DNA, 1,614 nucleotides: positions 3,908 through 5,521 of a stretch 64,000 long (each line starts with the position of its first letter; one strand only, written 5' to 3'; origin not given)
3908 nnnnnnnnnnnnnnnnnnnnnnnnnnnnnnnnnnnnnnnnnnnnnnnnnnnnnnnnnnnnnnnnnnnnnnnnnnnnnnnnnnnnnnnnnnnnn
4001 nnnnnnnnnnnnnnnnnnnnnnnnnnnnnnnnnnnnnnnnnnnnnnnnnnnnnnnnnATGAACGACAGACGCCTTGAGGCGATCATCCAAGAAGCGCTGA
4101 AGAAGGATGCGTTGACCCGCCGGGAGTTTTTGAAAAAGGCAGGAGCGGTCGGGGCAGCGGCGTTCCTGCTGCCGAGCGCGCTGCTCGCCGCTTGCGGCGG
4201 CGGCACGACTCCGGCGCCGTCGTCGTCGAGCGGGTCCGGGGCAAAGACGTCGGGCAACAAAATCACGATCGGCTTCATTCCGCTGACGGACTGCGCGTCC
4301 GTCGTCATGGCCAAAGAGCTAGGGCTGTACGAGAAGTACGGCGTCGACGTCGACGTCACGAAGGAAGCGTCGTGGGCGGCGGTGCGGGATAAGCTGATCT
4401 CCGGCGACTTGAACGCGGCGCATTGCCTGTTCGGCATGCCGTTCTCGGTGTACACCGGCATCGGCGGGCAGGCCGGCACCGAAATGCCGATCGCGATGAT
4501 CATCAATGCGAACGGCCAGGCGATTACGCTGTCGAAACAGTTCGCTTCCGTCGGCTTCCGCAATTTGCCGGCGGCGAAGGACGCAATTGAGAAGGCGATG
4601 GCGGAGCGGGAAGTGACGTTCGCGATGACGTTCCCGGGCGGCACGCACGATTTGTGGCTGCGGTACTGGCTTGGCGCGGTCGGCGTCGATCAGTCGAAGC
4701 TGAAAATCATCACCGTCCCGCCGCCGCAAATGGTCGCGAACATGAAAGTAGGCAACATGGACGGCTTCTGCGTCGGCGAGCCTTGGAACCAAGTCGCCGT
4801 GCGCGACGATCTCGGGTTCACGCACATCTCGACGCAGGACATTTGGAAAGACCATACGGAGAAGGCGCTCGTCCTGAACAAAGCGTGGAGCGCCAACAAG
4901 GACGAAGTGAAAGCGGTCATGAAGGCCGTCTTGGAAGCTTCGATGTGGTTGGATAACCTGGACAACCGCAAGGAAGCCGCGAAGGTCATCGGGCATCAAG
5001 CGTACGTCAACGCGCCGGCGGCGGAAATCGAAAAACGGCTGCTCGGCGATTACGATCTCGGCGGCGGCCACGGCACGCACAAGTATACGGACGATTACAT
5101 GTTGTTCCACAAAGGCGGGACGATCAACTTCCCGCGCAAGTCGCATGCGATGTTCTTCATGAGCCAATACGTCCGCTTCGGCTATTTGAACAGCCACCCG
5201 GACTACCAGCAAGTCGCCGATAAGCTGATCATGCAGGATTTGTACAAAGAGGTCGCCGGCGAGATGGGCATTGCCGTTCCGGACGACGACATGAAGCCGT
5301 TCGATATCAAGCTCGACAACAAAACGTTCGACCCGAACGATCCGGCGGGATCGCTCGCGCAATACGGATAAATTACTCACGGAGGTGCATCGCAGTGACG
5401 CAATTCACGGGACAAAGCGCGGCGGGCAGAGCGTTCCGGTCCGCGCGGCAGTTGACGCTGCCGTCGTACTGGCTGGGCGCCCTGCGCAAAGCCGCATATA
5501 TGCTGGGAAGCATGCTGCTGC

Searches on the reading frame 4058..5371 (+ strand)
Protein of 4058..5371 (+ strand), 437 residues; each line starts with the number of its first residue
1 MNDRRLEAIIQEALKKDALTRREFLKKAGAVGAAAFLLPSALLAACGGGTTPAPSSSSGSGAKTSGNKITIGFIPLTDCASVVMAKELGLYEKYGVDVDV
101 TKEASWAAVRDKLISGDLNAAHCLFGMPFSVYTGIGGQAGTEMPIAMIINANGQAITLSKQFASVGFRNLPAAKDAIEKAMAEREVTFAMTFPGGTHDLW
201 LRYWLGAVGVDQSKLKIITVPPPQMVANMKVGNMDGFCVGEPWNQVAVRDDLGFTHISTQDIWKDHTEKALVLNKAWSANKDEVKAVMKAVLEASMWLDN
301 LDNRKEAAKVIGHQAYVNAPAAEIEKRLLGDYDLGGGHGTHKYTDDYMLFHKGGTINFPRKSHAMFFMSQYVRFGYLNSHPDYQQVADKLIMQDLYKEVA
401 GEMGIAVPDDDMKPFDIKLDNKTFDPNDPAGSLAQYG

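Call 8: search_protein_families(library=pfam, proteins=[window:4058-5371:+], max_evalue=0.01)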
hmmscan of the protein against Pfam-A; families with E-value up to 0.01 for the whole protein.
window:4058-5371:+ (437 aa): 3 families
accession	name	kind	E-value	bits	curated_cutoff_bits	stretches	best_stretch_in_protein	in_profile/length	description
PF13379.11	NMT1_2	-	1.4e-86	290.9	24.7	1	67-311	6-251/252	NMT1-like family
PF09084.16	NMT1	-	1e-05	26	20.5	0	193-295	100-206/216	NMT1/THI5 like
PF10518.14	TAT_signal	-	0.0097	16.3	22.7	0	19-37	2-20/21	TAT (twin-arginine translocation) pathway signal sequence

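Call 9: search_protein_families(library=ncbifam, proteins=[window:4058-5371:+], max_evalue=0.001)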
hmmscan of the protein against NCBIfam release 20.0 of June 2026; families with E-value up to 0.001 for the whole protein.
window:4058-5371:+ (437 aa): 3 families
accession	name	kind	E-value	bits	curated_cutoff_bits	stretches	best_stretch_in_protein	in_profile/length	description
TIGR01728.1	SsuA_fam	subfamily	2.3e-10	40.2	163.5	1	193-318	111-234/290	aliphatic sulfonate ABC transporter substrate-binding protein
NF040735.1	SBP_SaoX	equivalog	3.7e-06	26.3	300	1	68-286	4-205/330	ABC transporter substrate-binding subunit SaoX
NF008553.0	PRK11480.1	equivalog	0.00014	21.2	490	1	79-302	35-240/320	taurine ABC transporter substrate-binding protein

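Call 10: find_encoding_contigs(protein=window:4058-5371:+, flank=10000, max_places=10)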
Protein window:4058-5371:+ (437 aa): 3 contigs read that carry it; 2 places shown.
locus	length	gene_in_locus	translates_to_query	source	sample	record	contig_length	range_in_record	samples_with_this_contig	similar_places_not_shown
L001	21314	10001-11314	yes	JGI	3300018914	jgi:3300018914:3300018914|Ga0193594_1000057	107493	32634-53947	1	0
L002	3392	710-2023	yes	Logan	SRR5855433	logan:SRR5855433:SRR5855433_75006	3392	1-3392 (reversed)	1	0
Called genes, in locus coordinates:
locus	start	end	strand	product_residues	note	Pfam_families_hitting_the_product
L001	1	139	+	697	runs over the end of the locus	PF02878:PGM_PMM_I, PF02879:PGM_PMM_II, PF02880:PGM_PMM_III, PF00408:PGM_PMM_IV (weak)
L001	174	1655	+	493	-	PF03734:YkuD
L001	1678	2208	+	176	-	PF16262:DUF4916, PF00293:NUDIX (weak)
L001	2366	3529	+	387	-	PF02655:ATP-grasp_3, PF02786:CPSase_L_D2 (faint), PF15632:ATPgrasp_Ter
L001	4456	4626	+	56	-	-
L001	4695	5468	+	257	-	PF00149:Metallophos, PF12850:Metallophos_2 (weak)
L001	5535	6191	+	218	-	PF03006:HlyIII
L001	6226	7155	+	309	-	PF02129:Peptidase_S15, PF00561:Abhydrolase_1, PF12146:Hydrolase_4, PF12697:Abhydrolase_6 (weak), PF00326:Peptidase_S9 (weak), PF12146:Hydrolase_4 (weak)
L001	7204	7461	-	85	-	-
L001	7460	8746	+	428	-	PF02646:RmuC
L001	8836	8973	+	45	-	-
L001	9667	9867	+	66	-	-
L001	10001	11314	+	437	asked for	PF13379:NMT1_2, PF09084:NMT1 (faint)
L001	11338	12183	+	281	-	PF00528:BPD_transp_1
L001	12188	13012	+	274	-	PF00005:ABC_tran, PF13304:AAA_21 (faint)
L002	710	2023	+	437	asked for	PF13379:NMT1_2, PF09084:NMT1 (faint)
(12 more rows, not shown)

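Call 13: find_related_loci(query=window:4058-5371:+, collection=genome_contigs, flank=10000)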
Query window:4058-5371:+ (437 aa) in genome_contigs; peptide patterns used: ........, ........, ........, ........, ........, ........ (x = any residue, [..] = any of these).
600 stretches matched a pattern (row limit reached: there are more); 523 encode a relative of the query (tblastn E <= 1e-3); the best 80 are kept; 80 distinct loci.
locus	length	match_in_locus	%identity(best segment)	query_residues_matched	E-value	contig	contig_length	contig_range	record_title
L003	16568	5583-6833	85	19-437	0e+0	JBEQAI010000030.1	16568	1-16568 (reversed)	MAG: Ammoniphilus sp. isolate 03V1_S199.semibin_refined.083 NODE_2122_length_16568_cov_5.950064, whole genome shotgun se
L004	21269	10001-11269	78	16-437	0e+0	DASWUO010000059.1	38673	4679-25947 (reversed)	MAG TPA_asm: Bacilli bacterium isolate SMAG_U3605 k141_143790, whole genome shotgun sequence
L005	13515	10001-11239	75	17-437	0e+0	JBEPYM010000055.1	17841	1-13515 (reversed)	MAG: Paenibacillus sp. isolate 03V1_S199.concoct.091_sub NODE_1931_length_17841_cov_2.339901:0-17841, whole genome shotg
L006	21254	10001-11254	75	18-437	0e+0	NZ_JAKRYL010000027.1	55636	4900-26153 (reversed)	Halalkalibacter alkaliphilus strain MEB205 MCC3863_contig_27, whole genome shotgun sequence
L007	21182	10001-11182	66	46-435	0e+0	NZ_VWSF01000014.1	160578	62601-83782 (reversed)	Adhaeribacter rhizoryzae strain DK36 contig14, whole genome shotgun sequence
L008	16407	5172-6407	65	19-437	0e+0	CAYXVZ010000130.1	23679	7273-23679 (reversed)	MAG TPA_asm: uncultured Heliobacteriaceae bacterium isolate SRP287051_co1_204 genome assembly, contig: NODE_3162_length_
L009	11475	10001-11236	64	12-429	5e-179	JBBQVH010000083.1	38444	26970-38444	MAG: Blastocatellia bacterium isolate Co_metawrap_1988 Cmw_1988_k141_20295049_length_38444_cov_9.8738, whole genome shot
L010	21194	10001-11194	63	37-429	1e-177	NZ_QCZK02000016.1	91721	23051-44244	Botryobacter ruber strain SYSU D60016 SYSU_D60016_Contig16, whole genome shotgun sequence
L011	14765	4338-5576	62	19-437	3e-176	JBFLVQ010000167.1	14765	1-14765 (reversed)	MAG: Acidobacteriota bacterium isolate MAG010 MAG010_167, whole genome shotgun sequence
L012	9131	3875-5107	63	19-436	6e-175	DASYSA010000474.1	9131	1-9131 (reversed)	MAG TPA_asm: Blastocatellia bacterium isolate SMAG_U4525 k141_1009974, whole genome shotgun sequence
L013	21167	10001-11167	63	42-429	1e-174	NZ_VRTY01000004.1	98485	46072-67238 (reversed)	Pontibacter qinzhouensis strain GY10130 Scaffold4, whole genome shotgun sequence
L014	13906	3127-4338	60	33-436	3e-171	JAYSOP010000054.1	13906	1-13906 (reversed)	MAG: Chryseolinea sp. isolate GFS_11203 GFS_11203_53, whole genome shotgun sequence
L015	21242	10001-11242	62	18-434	6e-171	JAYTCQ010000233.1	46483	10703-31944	MAG: Blastocatellia bacterium isolate GFS_1591 GFS_1591_232, whole genome shotgun sequence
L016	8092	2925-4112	62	43-436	6e-171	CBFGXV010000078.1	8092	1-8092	MAG TPA_asm: uncultured Chryseosolibacter sp. isolate SRR32277364_binner12_Refined_29 genome assembly, contig: ERZ273206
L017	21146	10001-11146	65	55-433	1e-170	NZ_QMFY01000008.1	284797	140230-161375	Pseudochryseolinea flava strain SDU1-6 Scaffold8_1, whole genome shotgun sequence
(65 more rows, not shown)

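Call 28: search_protein_families(library=pfam, proteins=[L006:8929-9531:-, L006:7859-8932:-, L004:14287-14907:+, L004:14904-15944:+, L004:13267-14091:+, L006:13284-13997:+, L004:7921-9219:-, L006:6940-7701:+, L004:16067-19519:+, L006:14578-15585:-], max_evalue=0.001)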
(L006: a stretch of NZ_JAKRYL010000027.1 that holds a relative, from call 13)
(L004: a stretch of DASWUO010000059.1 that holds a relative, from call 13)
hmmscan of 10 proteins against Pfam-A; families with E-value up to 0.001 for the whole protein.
L006:8929-9531:- (200 aa): 1 family
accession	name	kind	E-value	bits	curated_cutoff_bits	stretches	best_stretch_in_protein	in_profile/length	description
PF03861.19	ANTAR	-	1e-15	57.6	27.3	1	141-190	5-54/54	ANTAR domain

L006:7859-8932:- (357 aa): 2 families
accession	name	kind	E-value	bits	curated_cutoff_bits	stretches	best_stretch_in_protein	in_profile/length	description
PF00591.27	Glycos_transf_3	-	3e-26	93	27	1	99-334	20-253/253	Glycosyl transferase family, a/b domain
PF02885.22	Glycos_trans_3N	-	5.2e-14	52.2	26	1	11-74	3-62/63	Glycosyl transferase family, helical bundle domain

L004:14287-14907:+ (206 aa): 1 family
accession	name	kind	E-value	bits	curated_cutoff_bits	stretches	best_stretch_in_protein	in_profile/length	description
PF03861.19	ANTAR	-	3.2e-17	62.5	27.3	1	141-190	5-54/54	ANTAR domain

L004:14904-15944:+ (346 aa): 2 families
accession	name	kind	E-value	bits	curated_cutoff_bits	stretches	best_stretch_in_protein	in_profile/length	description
PF00591.27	Glycos_transf_3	-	1.5e-27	97.3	27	1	96-328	23-253/253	Glycosyl transferase family, a/b domain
PF02885.22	Glycos_trans_3N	-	6.3e-14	51.9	26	1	5-68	3-62/63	Glycosyl transferase family, helical bundle domain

L004:13267-14091:+ (274 aa): 1 family
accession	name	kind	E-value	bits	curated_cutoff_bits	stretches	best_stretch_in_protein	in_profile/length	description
PF00902.23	TatC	-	3e-57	194.2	25.1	1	38-246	1-208/208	Sec-independent protein translocase protein (TatC)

L006:13284-13997:+ (237 aa): 1 family
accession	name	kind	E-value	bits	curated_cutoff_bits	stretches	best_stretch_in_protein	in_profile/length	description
PF00902.23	TatC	-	3e-58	197.5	25.1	1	11-215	1-208/208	Sec-independent protein translocase protein (TatC)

L004:7921-9219:- (432 aa): 1 family
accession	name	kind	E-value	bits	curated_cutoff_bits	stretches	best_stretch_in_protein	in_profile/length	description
PF07690.21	MFS_1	-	2.6e-43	148.7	33.4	1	39-369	3-345/347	Major Facilitator Superfamily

L006:6940-7701:+ (253 aa): 5 families
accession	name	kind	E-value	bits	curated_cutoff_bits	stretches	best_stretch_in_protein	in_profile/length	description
PF13561.12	adh_short_C2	-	2.5e-55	188.1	27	1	17-248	6-235/236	Enoyl-(Acyl carrier protein) reductase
PF00106.31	adh_short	-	1.2e-52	178.7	26.6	1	8-186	1-183/195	short chain dehydrogenase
PF23441.1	SDR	-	1.3e-07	31.7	27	1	4-247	4-254/258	SDR-like rossmann domain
PF08659.16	KR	-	3.1e-05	24.4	22.6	1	10-168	3-165/180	KR domain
PF01370.27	Epimerase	-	0.00013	21.9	20.9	1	10-111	1-94/240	NAD dependent epimerase/dehydratase family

L004:16067-19519:+ (1150 aa): 14 families
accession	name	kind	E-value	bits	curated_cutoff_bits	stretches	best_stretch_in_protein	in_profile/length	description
PF02786.22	CPSase_L_D2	-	7.8e-80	267.8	19.8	1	120-327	1-209/211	Carbamoyl-phosphate synthase L chain, ATP binding domain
PF02436.23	PYC_OADA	-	7.6e-79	264.6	27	1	831-1031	1-201/201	Conserved carboxylase domain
PF00289.28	Biotin_carb_N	-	6.8e-44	149.3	25.5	1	6-115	2-110/110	Biotin carboxylase, N-terminal domain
PF02785.25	Biotin_carb_C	-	4.1e-33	114.2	32.4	1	347-454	1-107/108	Biotin carboxylase C-terminal domain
PF00364.28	Biotin_lipoyl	-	3.6e-19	68.8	22.1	1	1082-1147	3-73/73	Biotin-requiring enzyme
PF00682.25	HMGL-like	-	8.5e-12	45.4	29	1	692-808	140-258/260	HMGL-like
PF13533.13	Biotin_lipoyl_2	-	5.6e-11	42.4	29.8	1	1118-1148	2-32/32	Biotin-lipoyl like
PF07478.18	Dala_Dala_lig_C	-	9.5e-11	42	24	1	153-296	32-174/204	D-ala D-ala ligase C-terminus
PF02222.28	ATP-grasp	-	1.7e-10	41.3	27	1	144-298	17-163/179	ATP-grasp domain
PF02655.19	ATP-grasp_3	-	3e-08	34.4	23.2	1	154-299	28-158/160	ATP-grasp domain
PF13535.11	ATP-grasp_4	-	2.2e-06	27.8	27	1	157-298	2-152/160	ATP-grasp domain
PF13437.12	HlyD_3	-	1.8e-05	25.9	22.2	0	1119-1149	2-32/106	HlyD family secretion protein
PF14397.11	ATPgrasp_ST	-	0.00018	21.3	31.4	0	113-203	14-114/278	Sugar-transfer associated ATP-grasp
PF16576.10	HlyD_D23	-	0.00056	19.7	30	0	1110-1148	102-140/214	Barrel-sandwich domain of CusB or HlyD membrane-fusion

L006:14578-15585:- (335 aa): 3 families
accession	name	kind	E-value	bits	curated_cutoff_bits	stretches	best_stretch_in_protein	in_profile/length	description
PF00107.32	ADH_zinc_N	-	6.7e-27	94.4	31.8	1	157-277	1-122/129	Zinc-binding dehydrogenase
PF08240.17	ADH_N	-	1.8e-16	60.7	23.5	1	34-116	2-104/104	Alcohol dehydrogenase GroES-like domain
PF13602.12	ADH_zinc_N_2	-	4.7e-16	60.4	27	1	190-325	2-134/134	Zinc-binding dehydrogenase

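Call 36: find_related_loci(query=window:4058-5371:+, collection=metagenome_contigs, flank=10000)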
Query window:4058-5371:+ (437 aa) in metagenome_contigs; peptide patterns used: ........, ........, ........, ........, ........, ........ (x = any residue, [..] = any of these).
600 stretches matched a pattern (row limit reached: there are more); 484 encode a relative of the query (tblastn E <= 1e-3); the best 80 are kept; 80 distinct loci.
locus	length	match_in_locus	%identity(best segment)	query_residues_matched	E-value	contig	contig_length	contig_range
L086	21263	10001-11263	79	17-437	0e+0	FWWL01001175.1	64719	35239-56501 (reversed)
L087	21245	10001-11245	72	17-433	0e+0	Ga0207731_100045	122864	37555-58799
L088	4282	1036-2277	65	19-436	0e+0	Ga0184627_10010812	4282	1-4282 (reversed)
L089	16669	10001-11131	68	63-436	5e-180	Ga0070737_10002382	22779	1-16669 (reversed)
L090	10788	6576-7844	63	7-427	2e-178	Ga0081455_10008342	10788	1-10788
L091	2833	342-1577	64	19-437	0e+0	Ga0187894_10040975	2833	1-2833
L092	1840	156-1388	63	19-436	0e+0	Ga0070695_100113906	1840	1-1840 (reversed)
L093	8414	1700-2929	63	15-434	2e-177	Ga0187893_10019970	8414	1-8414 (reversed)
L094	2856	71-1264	66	42-433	0e+0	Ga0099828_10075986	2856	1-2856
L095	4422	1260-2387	67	55-430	0e+0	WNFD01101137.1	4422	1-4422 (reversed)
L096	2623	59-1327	61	20-437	0e+0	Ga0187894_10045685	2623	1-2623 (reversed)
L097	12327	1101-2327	63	15-429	6e-175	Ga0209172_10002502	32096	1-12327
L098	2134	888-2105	63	19-433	0e+0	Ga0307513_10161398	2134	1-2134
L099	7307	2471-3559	67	65-425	2e-173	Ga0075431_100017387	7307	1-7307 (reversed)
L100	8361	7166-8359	63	9-413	4e-173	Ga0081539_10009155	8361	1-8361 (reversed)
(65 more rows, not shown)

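Call 65: search_solved_structures(query=L004:14287-14907:+, max_evalue=1)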
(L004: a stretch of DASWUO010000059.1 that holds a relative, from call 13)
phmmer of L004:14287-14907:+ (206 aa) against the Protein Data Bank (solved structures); distinct sequences matched with E-value up to 1: 4.
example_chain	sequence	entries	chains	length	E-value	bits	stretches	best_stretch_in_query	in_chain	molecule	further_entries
6wsh_A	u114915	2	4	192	1.9e-10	44.2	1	57-190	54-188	Response regulator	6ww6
4akk_A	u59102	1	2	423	1.9e-05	27.9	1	128-194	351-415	NITRATE REGULATORY PROTEIN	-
1s8n_A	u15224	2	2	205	0.00068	22.9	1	109-191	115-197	putative antiterminator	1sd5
1qo0_D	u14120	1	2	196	0.39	13.9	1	98-188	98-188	AMIR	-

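Call 75: search_protein_families(library=ncbifam, proteins=[L004:14287-14907:+, L004:14904-15944:+, L006:8929-9531:-, L006:7859-8932:-], max_evalue=0.01)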
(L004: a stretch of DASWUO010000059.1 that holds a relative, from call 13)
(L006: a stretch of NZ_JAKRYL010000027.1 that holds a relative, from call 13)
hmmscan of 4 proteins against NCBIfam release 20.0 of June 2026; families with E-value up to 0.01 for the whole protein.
L004:14287-14907:+ (206 aa): 0 families

L004:14904-15944:+ (346 aa): 7 families
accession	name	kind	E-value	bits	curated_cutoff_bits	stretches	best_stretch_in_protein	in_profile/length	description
NF005635.0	PRK07394.1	equivalog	7.7e-54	183.2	287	1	5-339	8-345/348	hypothetical protein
NF011201.0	PRK14607.1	equivalog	2.2e-45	155.4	670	1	16-340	205-530/534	bifunctional anthranilate synthase component II/anthranilate phosphoribosyltransferase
TIGR01245.1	trpD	equivalog_domain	1.6e-42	146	199.05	1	17-336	8-329/330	anthranilate phosphoribosyltransferase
NF006564.0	PRK09071.1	equivalog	2.3e-33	115.6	257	1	5-319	16-323/335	glycosyl transferase family protein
NF006005.0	PRK08136.1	equivalog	2e-29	102.9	185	1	4-286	5-288/314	DNA-binding protein YbiB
NF007073.0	PRK09522.1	equivalog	4.5e-14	52.3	738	1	16-303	210-497/531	bifunctional anthranilate synthase glutamate amidotransferase component TrpG/anthranilate phosphoribosyltransferase TrpD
NF004747.0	PRK06078.1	equivalog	0.0025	16.5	559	1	272-337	250-315/434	pyrimidine-nucleoside phosphorylase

L006:8929-9531:- (200 aa): 0 families

L006:7859-8932:- (357 aa): 6 families
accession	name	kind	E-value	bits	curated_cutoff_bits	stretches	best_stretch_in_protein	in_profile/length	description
NF005635.0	PRK07394.1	equivalog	8.5e-60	202.8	287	1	8-343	5-343/348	hypothetical protein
NF011201.0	PRK14607.1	equivalog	9e-46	156.6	670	1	22-343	205-527/534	bifunctional anthranilate synthase component II/anthranilate phosphoribosyltransferase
TIGR01245.1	trpD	equivalog_domain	3.2e-41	141.7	199.05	1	23-341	8-328/330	anthranilate phosphoribosyltransferase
NF006564.0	PRK09071.1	equivalog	4.4e-31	108.1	257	1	8-325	13-323/335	glycosyl transferase family protein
NF006005.0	PRK08136.1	equivalog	5.9e-27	94.8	185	1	9-295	4-291/314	DNA-binding protein YbiB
NF007073.0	PRK09522.1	equivalog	1e-15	57.6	738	1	22-314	210-502/531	bifunctional anthranilate synthase glutamate amidotransferase component TrpG/anthranilate phosphoribosyltransferase TrpD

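Call 76: search_solved_structures(query=L004:14904-15944:+, max_evalue=0.001)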
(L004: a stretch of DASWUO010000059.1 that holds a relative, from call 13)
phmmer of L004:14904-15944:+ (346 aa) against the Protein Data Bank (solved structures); distinct sequences matched with E-value up to 0.001: 28.
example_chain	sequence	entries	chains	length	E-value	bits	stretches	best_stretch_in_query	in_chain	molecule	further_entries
9ucw_A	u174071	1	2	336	3.6e-39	138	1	17-336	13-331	Anthranilate phosphoribosyltransferase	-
4hkm_A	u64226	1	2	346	1.5e-23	86.7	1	17-329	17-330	Anthranilate phosphoribosyltransferase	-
4yi7_A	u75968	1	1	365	3.7e-22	82.1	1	30-332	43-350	Anthranilate phosphoribosyltransferase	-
4gtn_A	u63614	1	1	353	4.5e-22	81.8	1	30-332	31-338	Anthranilate phosphoribosyltransferase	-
3gbr_A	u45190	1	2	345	1e-20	77.4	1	16-326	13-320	Anthranilate phosphoribosyltransferase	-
1vqu_A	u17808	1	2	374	4.8e-20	75.2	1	79-333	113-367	Anthranilate phosphoribosyltransferase 2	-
1gxb_A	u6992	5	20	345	1.3e-19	73.8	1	16-326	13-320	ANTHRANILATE PHOSPHORIBOSYLTRANSFERASE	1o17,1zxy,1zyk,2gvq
5noe_A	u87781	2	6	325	6.7e-19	71.4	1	37-332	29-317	Anthranilate phosphoribosyltransferase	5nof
1v8g_A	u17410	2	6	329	2.2e-16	63.1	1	21-334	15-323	anthranilate phosphoribosyltransferase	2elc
1kgz_A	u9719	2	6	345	6e-16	61.7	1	17-305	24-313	Anthranilate phosphoribosyltransferase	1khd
4muo_A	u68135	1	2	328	7.6e-16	61.4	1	5-252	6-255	Uncharacterized protein YbiB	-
8bfr_A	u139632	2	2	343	8.7e-16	61.2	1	5-252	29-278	Protein YbiB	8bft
4x59_A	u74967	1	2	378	5.8e-14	55.2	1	16-336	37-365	Anthranilate phosphoribosyltransferase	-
3qqs_A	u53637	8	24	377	6.1e-14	55.1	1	16-336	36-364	Anthranilate phosphoribosyltransferase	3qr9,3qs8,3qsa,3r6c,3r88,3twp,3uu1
1zvw_A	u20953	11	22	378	6.2e-14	55.1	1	16-336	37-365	Anthranilate phosphoribosyltransferase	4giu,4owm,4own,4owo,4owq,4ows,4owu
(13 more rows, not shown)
